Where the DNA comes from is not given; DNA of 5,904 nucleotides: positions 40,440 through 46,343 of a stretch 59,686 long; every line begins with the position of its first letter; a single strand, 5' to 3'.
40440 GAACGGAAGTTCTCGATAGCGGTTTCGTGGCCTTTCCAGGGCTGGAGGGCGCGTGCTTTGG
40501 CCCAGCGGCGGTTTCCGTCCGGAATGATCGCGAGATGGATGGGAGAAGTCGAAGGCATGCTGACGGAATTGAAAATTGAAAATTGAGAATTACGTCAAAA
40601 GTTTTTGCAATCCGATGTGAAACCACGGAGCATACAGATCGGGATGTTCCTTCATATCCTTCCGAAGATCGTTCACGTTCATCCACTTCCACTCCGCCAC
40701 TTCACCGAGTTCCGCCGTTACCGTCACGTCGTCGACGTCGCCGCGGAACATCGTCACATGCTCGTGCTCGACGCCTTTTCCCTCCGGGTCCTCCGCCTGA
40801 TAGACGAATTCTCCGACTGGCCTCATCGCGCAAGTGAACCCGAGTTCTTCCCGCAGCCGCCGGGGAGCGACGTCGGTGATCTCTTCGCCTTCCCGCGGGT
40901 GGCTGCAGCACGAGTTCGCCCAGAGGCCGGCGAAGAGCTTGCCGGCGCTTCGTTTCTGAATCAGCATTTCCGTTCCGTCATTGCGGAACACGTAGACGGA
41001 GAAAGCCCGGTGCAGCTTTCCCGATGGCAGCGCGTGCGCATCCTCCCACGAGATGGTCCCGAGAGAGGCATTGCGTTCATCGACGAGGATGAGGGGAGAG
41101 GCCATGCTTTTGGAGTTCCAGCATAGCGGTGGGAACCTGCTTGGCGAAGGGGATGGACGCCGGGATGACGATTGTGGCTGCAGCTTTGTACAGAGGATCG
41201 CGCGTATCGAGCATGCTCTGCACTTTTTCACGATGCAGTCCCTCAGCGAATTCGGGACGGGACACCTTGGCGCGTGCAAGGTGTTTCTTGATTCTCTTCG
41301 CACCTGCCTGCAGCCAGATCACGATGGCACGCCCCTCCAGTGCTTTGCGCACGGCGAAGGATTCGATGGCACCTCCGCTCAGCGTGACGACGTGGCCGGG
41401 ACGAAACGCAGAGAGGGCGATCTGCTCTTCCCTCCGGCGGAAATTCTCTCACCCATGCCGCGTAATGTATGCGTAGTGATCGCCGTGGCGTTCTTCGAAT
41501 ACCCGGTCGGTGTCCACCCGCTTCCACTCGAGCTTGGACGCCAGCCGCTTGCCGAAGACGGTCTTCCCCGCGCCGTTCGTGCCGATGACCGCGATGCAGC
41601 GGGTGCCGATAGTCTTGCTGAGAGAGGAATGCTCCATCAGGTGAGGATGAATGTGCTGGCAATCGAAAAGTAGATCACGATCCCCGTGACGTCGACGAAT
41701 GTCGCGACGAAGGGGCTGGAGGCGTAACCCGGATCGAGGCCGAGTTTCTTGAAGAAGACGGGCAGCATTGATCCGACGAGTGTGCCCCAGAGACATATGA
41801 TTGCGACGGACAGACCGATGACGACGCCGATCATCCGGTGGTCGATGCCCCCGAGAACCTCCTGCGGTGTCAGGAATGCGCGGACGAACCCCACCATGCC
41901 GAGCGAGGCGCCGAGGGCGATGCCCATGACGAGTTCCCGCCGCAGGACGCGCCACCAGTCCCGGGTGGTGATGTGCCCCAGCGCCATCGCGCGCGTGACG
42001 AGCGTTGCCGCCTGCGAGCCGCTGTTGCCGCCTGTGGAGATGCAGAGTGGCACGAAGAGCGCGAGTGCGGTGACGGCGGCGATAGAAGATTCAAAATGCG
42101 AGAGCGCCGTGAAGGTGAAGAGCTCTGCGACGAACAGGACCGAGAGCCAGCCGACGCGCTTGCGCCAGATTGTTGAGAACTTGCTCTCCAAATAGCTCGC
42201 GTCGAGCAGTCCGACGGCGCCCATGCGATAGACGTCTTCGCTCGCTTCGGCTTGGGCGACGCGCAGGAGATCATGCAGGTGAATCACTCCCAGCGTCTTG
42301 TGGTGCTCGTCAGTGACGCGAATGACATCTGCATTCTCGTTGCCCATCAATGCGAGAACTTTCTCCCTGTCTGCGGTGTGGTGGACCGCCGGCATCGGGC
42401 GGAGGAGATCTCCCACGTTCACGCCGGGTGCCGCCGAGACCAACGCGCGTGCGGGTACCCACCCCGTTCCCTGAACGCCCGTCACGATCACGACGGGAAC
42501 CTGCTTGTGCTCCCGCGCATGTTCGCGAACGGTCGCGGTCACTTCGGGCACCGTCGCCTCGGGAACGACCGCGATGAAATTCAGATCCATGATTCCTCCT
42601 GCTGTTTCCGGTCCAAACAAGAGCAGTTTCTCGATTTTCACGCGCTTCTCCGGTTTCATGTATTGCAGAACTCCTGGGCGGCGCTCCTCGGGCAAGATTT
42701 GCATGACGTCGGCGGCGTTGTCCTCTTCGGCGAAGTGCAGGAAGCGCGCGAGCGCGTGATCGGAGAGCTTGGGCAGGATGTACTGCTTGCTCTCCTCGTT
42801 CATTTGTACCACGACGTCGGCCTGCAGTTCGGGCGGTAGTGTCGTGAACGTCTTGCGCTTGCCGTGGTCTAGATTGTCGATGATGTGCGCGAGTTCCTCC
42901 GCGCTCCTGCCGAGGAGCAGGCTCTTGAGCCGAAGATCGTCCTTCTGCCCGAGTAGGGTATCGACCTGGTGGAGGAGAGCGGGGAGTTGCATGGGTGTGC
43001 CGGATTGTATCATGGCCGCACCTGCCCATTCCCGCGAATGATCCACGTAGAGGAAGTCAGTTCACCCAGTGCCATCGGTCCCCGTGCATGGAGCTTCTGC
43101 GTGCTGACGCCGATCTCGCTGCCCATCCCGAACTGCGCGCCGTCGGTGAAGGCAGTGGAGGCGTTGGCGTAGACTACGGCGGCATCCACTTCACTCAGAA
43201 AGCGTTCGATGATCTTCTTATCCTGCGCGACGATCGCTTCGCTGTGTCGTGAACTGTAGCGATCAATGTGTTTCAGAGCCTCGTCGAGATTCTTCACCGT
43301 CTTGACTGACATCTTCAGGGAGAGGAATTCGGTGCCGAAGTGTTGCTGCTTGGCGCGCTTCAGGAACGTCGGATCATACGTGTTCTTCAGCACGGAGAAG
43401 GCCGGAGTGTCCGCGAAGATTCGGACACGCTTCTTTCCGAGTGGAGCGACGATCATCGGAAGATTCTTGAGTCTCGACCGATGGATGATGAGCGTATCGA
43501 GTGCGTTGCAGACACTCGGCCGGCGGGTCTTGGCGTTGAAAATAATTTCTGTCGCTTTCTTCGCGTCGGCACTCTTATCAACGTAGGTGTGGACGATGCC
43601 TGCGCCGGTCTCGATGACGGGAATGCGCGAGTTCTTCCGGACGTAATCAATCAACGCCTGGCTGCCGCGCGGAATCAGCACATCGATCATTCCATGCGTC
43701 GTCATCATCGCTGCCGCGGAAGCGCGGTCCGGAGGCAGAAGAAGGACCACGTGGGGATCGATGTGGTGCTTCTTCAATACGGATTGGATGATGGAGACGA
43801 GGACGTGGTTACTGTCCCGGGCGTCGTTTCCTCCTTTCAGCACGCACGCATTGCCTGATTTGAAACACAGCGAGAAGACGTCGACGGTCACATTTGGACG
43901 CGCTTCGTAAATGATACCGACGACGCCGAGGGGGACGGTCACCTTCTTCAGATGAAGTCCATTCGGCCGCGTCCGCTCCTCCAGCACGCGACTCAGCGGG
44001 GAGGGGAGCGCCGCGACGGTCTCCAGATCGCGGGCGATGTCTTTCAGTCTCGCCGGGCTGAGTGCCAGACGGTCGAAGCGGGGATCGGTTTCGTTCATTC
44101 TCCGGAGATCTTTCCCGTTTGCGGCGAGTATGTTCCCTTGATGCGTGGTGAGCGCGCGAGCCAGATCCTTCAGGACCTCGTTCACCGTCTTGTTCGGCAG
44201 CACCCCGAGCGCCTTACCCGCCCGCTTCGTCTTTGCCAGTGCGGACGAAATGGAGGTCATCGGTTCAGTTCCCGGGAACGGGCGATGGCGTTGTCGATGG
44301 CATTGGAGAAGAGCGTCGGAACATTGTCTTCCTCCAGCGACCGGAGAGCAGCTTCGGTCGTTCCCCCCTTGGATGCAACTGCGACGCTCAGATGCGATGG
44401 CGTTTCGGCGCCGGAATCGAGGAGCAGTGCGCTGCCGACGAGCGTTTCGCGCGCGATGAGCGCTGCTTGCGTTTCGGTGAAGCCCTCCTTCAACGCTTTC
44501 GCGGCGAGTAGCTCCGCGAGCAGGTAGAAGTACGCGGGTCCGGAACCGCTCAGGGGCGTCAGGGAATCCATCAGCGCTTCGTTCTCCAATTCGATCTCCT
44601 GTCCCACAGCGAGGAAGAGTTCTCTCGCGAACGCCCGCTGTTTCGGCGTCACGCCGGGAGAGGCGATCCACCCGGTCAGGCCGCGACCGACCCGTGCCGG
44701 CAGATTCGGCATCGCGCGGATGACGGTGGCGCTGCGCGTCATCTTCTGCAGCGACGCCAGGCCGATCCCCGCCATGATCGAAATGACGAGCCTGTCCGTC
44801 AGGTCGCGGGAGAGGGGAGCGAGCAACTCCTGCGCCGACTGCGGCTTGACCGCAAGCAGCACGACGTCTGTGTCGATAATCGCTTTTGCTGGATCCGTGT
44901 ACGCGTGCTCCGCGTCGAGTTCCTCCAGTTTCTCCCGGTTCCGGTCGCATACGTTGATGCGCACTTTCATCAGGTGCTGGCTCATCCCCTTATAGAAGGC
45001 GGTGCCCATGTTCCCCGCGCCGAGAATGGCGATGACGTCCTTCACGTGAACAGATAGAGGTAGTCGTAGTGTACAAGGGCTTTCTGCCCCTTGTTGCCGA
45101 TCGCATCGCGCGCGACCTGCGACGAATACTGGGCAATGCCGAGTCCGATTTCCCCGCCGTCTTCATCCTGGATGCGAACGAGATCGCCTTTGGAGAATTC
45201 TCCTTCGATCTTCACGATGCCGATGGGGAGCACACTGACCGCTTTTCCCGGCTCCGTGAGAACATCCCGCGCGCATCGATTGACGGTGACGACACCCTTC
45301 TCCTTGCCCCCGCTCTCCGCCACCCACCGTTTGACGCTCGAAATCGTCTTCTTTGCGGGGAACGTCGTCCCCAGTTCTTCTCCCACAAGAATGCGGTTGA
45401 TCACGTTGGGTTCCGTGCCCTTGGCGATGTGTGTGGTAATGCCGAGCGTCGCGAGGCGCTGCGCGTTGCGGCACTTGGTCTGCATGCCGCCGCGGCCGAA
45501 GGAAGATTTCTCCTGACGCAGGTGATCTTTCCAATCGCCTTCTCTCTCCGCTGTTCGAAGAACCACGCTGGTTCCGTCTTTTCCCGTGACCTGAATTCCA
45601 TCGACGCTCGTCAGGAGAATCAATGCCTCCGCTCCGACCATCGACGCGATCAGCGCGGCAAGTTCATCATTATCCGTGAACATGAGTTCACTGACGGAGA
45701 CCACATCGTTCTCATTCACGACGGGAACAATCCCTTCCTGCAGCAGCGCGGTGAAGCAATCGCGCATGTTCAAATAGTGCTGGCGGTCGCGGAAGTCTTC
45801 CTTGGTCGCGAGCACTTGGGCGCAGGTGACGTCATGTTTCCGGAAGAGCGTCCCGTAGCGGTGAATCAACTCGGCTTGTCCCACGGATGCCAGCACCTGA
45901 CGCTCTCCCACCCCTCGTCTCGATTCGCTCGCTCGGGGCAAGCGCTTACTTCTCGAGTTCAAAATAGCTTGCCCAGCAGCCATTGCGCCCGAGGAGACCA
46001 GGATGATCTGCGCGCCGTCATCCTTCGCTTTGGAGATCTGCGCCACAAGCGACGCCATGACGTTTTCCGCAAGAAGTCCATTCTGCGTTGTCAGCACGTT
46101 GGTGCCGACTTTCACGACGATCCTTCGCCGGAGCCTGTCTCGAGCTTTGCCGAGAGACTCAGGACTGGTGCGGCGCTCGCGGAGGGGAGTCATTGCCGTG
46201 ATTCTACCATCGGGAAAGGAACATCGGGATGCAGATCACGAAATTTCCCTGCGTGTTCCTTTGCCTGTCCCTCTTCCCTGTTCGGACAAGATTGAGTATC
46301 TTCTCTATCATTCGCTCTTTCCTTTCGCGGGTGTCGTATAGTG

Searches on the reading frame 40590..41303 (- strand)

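Call 25: search_protein_families(library=pfam, proteins=[window:40590-41303:-], max_evalue=0.001)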
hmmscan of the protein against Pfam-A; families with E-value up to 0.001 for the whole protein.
window:40590-41303:- (237 aa): 2 families
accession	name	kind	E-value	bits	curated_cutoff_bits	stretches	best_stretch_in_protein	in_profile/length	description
PF00293.34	NUDIX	-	1.3e-18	67.7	21.1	1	97-227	2-133/134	NUDIX domain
PF14815.12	NUDIX_4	-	0.00051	20.3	35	0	103-166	2-63/113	NUDIX domain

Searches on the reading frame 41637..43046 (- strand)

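Call 25: search_protein_families(library=pfam, proteins=[window:41637-43046:-], max_evalue=0.001)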
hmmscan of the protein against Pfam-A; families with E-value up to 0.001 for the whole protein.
window:41637-43046:- (469 aa): 3 families
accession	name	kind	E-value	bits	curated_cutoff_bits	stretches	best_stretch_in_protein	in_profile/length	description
PF01769.21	MgtE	-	3.6e-35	121.4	27.6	1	332-462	1-125/125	Divalent cation transporter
PF03448.22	MgtE_N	-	7.3e-16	59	25.9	1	49-144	3-99/102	MgtE intracellular N domain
PF00571.33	CBS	-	2.4e-07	31.4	24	0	211-263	1-54/57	CBS domain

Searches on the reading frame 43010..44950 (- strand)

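Call 25: search_protein_families(library=pfam, proteins=[window:43010-44950:-], max_evalue=0.001)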
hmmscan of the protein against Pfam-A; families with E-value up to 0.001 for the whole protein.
window:43010-44950:- (646 aa): 1 family
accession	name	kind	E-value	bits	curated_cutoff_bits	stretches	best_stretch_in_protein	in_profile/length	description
PF00171.27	Aldedh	-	4.5e-13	49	23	1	235-495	32-283/461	Aldehyde dehydrogenase family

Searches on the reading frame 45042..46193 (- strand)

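Call 25: search_protein_families(library=pfam, proteins=[window:45042-46193:-], max_evalue=0.001)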
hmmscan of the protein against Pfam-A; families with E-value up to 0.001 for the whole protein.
window:45042-46193:- (383 aa): 3 families
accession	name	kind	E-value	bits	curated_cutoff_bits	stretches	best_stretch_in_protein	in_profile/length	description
PF00696.33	AA_kinase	-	5.4e-38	131.5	24.9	1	24-257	2-233/234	Amino acid kinase family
PF01472.26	PUA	-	1.4e-14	54.2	24.8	1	300-371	1-69/74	PUA domain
PF17785.7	PUA_3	-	0.00029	21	22.6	0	326-359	23-56/64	PUA-like domain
